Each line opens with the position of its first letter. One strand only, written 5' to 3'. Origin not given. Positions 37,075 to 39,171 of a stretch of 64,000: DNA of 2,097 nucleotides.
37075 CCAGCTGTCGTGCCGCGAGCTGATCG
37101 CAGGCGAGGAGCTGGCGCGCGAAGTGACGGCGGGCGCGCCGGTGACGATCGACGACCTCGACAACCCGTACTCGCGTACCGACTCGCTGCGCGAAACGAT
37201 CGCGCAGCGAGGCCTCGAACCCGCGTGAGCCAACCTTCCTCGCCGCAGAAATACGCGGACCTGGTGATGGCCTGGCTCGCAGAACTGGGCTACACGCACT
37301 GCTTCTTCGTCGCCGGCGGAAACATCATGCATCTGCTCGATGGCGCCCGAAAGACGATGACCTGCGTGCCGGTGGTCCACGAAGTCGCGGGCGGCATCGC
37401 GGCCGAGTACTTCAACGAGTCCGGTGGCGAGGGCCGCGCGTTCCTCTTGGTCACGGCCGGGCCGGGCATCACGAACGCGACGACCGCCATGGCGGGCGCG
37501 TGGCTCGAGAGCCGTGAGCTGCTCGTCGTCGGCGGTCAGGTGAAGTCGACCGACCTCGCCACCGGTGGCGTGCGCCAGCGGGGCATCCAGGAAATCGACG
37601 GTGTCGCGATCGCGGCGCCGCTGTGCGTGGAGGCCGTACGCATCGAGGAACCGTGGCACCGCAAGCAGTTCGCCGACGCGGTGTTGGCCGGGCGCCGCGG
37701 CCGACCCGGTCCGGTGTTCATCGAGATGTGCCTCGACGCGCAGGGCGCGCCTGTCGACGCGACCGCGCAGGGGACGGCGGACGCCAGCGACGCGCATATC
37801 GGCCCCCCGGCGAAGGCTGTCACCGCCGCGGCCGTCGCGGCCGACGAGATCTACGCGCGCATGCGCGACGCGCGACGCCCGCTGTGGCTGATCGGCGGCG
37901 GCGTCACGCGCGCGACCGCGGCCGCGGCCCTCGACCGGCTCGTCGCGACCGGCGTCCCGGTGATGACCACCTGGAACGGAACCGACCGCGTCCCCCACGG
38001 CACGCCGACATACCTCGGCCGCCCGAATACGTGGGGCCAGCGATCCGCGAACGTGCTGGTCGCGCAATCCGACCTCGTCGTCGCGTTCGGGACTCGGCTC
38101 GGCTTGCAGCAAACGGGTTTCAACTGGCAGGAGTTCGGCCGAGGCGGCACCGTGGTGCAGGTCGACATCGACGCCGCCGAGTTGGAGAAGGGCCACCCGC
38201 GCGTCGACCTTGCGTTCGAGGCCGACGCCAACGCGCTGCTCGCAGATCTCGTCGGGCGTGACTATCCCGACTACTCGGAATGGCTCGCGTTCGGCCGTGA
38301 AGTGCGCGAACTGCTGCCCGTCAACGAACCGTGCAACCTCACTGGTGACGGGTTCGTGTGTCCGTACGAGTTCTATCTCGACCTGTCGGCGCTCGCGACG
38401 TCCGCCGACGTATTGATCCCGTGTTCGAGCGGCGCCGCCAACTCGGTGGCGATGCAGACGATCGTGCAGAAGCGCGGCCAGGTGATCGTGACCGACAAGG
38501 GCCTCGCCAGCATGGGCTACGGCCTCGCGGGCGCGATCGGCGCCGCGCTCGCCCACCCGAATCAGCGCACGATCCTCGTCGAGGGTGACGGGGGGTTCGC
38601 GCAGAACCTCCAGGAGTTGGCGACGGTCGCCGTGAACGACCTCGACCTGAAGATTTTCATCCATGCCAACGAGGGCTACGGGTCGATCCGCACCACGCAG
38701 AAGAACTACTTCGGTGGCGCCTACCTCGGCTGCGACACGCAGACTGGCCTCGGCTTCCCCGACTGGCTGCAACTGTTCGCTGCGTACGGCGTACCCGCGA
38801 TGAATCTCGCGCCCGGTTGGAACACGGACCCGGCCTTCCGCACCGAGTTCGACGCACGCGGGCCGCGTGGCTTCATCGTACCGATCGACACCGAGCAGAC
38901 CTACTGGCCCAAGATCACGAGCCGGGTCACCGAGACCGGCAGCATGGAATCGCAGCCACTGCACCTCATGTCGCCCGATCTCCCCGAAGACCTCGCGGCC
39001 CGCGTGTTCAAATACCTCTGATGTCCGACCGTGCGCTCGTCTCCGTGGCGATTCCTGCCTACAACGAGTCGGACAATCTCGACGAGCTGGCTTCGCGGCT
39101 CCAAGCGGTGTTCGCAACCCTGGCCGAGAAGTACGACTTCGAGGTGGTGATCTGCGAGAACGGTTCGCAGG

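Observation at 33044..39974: Six-gene translationally coupled operon joining the CDP-3,6-dideoxyhexose pathway to a NeuB-type aldolase, a YerE-like ThDP enzyme and a polyprenyl-phosphate GT2: predicted route to an unusual branched or chain-extended deoxysugar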

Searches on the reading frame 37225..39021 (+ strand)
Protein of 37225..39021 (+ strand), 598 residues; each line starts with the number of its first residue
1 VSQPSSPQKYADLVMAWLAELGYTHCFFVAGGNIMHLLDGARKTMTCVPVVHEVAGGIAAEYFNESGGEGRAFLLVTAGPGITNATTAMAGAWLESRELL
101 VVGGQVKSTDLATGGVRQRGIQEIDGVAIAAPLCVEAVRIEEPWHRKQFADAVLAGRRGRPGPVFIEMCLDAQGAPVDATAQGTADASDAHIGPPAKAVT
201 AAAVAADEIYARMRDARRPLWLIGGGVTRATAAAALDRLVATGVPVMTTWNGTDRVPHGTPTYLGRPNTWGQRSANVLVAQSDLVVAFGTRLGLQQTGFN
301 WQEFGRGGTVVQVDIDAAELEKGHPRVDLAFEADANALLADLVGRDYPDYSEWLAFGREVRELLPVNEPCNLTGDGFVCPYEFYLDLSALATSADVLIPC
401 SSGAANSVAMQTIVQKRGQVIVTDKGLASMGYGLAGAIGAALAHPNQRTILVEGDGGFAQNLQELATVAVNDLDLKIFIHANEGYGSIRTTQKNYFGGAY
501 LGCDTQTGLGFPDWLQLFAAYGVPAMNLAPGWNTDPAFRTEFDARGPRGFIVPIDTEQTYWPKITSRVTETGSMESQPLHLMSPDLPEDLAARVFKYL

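Call 9: search_protein_families(library=pfam, proteins=[window:37225-39021:+])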
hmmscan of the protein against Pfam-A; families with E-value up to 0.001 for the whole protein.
window:37225-39021:+ (598 aa): 3 families
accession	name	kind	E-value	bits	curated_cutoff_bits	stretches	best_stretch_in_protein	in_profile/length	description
PF02775.26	TPP_enzyme_C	-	1.4e-27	96.8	21.9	1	403-547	3-146/151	Thiamine pyrophosphate enzyme, C-terminal TPP binding domain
PF00205.28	TPP_enzyme_M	-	9.5e-27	93.8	30.4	1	208-342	3-137/137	Thiamine pyrophosphate enzyme, central domain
PF02776.23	TPP_enzyme_N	-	1.2e-24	86.8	26.8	1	9-128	2-118/119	Thiamine pyrophosphate enzyme, N-terminal TPP binding domain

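Call 10: search_protein_families(library=ncbifam, proteins=[window:37225-39021:+])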
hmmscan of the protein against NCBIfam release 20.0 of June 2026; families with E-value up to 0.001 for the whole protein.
window:37225-39021:+ (598 aa): 52 families (the best 25 are shown)
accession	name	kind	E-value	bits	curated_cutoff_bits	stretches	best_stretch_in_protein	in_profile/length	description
NF006524.0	PRK08978.1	equivalog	1.8e-70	237.8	738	1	11-575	4-545/548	acetolactate synthase 2 catalytic subunit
NF006016.1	PRK08155.1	equivalog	6.6e-64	216.3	870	1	11-565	6-543/554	acetolactate synthase large subunit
NF005860.0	PRK07789.1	equivalog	6.3e-62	209.8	881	1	11-528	37-551/615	acetolactate synthase large subunit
TIGR00118.1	acolac_lg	equivalog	1.9e-61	208.2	538.35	1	11-565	4-545/557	biosynthetic-type acetolactate synthase large subunit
NF004919.0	PRK06276.1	equivalog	4.9e-59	200.1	866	1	11-548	4-532/582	acetolactate synthase large subunit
NF004710.0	PRK06048.1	equivalog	8.3e-56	189.6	976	1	11-562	11-545/561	acetolactate synthase large subunit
NF005651.0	PRK07418.1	subfamily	3.2e-54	184.2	942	1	11-562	22-567/617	acetolactate synthase large subunit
NF005228.0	PRK06725.1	equivalog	1.2e-53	182.2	991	1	11-547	19-538/571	acetolactate synthase large subunit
NF006581.0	PRK09107.1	equivalog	4.9e-53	180.3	974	1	11-566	14-565/595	acetolactate synthase 3 large subunit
NF005584.0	PRK07282.1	equivalog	6e-53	180.2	970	1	6-526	8-513/566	acetolactate synthase large subunit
NF006122.0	PRK08266.1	subfamily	5e-50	170.5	571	1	12-566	8-538/543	hypothetical protein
NF005824.0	PRK07710.1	equivalog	8.7e-50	169.6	976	1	18-545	27-539/573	acetolactate synthase large subunit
NF005712.0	PRK07524.1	subfamily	4.2e-49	167.4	500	1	11-547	6-522/536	5-guanidino-2-oxopentanoate decarboxylase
NF005058.0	PRK06466.1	equivalog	1.7e-47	162.2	951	1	11-529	7-521/574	acetolactate synthase 3 large subunit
NF006052.0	PRK08199.1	subfamily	3.1e-47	161.1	539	1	7-557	7-540/559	thiamine pyrophosphate protein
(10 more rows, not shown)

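Call 36: search_solved_structures(query=window:37225-39018:+, max_evalue=1e-20)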
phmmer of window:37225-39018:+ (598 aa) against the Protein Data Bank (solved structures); distinct sequences matched with E-value up to 1e-20: 54.
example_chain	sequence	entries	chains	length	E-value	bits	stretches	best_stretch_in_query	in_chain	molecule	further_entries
8rph_A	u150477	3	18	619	4.5e-76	260.1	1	7-591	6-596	Thiamine pyrophosphate-binding protein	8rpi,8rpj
5ahk_A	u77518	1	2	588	2.4e-51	178.5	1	6-499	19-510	ACETOLACTATE SYNTHASE II, LARGE SUBUNIT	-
6lpi_A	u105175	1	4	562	2.6e-50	175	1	11-566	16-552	Acetolactate synthase isozyme 1 large subunit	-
3e9y_A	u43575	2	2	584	4.5e-45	157.7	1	4-556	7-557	Acetolactate synthase, chloroplastic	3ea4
7u25_A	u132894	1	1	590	4.7e-45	157.7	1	4-557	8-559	Acetolactate synthase, chloroplastic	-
7stq_A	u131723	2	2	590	1.2e-44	156.3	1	4-557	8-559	Acetolactate synthase, chloroplastic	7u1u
7tzz_A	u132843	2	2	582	1.6e-44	155.9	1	4-556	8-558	Acetolactate synthase, chloroplastic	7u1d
6u9h_A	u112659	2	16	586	1.6e-44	155.9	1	4-556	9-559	Acetolactate synthase, chloroplastic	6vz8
1ybh_A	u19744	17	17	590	1.6e-44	155.8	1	4-557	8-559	Acetolactate synthase, chloroplast | Acetolactate synthase | Acetolactate synthase, chloroplastic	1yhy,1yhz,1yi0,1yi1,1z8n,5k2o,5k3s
8et5_A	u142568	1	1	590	2.2e-44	155.4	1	4-551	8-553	Acetolactate synthase, chloroplastic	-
8xod_A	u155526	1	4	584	1.1e-34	123.5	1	12-500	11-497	BbmA-G484F complex with CBOA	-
8x3x_A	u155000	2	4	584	1.4e-34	123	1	12-500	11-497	BbmA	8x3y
5d6r_B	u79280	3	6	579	2.5e-33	118.9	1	11-556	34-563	Acetolactate synthase, catabolic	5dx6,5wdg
1jsc_A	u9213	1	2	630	3e-33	118.7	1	27-563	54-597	ACETOHYDROXY-ACID SYNTHASE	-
6u9d_A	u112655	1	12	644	3.2e-33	118.6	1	27-563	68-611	Acetolactate synthase catalytic subunit, mitochondrial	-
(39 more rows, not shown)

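Call 43: search_solved_structures(query=window:37225-39018:+, max_evalue=1e-45, show_alignments=3)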
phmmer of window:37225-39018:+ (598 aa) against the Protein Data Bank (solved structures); distinct sequences matched with E-value up to 1e-45: 3.
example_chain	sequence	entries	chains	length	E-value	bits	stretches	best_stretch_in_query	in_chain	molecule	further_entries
8rph_A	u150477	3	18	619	4.5e-76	260.1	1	7-591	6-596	Thiamine pyrophosphate-binding protein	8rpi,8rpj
5ahk_A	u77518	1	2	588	2.4e-51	178.5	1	6-499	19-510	ACETOLACTATE SYNTHASE II, LARGE SUBUNIT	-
6lpi_A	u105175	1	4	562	2.6e-50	175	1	11-566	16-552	Acetolactate synthase isozyme 1 large subunit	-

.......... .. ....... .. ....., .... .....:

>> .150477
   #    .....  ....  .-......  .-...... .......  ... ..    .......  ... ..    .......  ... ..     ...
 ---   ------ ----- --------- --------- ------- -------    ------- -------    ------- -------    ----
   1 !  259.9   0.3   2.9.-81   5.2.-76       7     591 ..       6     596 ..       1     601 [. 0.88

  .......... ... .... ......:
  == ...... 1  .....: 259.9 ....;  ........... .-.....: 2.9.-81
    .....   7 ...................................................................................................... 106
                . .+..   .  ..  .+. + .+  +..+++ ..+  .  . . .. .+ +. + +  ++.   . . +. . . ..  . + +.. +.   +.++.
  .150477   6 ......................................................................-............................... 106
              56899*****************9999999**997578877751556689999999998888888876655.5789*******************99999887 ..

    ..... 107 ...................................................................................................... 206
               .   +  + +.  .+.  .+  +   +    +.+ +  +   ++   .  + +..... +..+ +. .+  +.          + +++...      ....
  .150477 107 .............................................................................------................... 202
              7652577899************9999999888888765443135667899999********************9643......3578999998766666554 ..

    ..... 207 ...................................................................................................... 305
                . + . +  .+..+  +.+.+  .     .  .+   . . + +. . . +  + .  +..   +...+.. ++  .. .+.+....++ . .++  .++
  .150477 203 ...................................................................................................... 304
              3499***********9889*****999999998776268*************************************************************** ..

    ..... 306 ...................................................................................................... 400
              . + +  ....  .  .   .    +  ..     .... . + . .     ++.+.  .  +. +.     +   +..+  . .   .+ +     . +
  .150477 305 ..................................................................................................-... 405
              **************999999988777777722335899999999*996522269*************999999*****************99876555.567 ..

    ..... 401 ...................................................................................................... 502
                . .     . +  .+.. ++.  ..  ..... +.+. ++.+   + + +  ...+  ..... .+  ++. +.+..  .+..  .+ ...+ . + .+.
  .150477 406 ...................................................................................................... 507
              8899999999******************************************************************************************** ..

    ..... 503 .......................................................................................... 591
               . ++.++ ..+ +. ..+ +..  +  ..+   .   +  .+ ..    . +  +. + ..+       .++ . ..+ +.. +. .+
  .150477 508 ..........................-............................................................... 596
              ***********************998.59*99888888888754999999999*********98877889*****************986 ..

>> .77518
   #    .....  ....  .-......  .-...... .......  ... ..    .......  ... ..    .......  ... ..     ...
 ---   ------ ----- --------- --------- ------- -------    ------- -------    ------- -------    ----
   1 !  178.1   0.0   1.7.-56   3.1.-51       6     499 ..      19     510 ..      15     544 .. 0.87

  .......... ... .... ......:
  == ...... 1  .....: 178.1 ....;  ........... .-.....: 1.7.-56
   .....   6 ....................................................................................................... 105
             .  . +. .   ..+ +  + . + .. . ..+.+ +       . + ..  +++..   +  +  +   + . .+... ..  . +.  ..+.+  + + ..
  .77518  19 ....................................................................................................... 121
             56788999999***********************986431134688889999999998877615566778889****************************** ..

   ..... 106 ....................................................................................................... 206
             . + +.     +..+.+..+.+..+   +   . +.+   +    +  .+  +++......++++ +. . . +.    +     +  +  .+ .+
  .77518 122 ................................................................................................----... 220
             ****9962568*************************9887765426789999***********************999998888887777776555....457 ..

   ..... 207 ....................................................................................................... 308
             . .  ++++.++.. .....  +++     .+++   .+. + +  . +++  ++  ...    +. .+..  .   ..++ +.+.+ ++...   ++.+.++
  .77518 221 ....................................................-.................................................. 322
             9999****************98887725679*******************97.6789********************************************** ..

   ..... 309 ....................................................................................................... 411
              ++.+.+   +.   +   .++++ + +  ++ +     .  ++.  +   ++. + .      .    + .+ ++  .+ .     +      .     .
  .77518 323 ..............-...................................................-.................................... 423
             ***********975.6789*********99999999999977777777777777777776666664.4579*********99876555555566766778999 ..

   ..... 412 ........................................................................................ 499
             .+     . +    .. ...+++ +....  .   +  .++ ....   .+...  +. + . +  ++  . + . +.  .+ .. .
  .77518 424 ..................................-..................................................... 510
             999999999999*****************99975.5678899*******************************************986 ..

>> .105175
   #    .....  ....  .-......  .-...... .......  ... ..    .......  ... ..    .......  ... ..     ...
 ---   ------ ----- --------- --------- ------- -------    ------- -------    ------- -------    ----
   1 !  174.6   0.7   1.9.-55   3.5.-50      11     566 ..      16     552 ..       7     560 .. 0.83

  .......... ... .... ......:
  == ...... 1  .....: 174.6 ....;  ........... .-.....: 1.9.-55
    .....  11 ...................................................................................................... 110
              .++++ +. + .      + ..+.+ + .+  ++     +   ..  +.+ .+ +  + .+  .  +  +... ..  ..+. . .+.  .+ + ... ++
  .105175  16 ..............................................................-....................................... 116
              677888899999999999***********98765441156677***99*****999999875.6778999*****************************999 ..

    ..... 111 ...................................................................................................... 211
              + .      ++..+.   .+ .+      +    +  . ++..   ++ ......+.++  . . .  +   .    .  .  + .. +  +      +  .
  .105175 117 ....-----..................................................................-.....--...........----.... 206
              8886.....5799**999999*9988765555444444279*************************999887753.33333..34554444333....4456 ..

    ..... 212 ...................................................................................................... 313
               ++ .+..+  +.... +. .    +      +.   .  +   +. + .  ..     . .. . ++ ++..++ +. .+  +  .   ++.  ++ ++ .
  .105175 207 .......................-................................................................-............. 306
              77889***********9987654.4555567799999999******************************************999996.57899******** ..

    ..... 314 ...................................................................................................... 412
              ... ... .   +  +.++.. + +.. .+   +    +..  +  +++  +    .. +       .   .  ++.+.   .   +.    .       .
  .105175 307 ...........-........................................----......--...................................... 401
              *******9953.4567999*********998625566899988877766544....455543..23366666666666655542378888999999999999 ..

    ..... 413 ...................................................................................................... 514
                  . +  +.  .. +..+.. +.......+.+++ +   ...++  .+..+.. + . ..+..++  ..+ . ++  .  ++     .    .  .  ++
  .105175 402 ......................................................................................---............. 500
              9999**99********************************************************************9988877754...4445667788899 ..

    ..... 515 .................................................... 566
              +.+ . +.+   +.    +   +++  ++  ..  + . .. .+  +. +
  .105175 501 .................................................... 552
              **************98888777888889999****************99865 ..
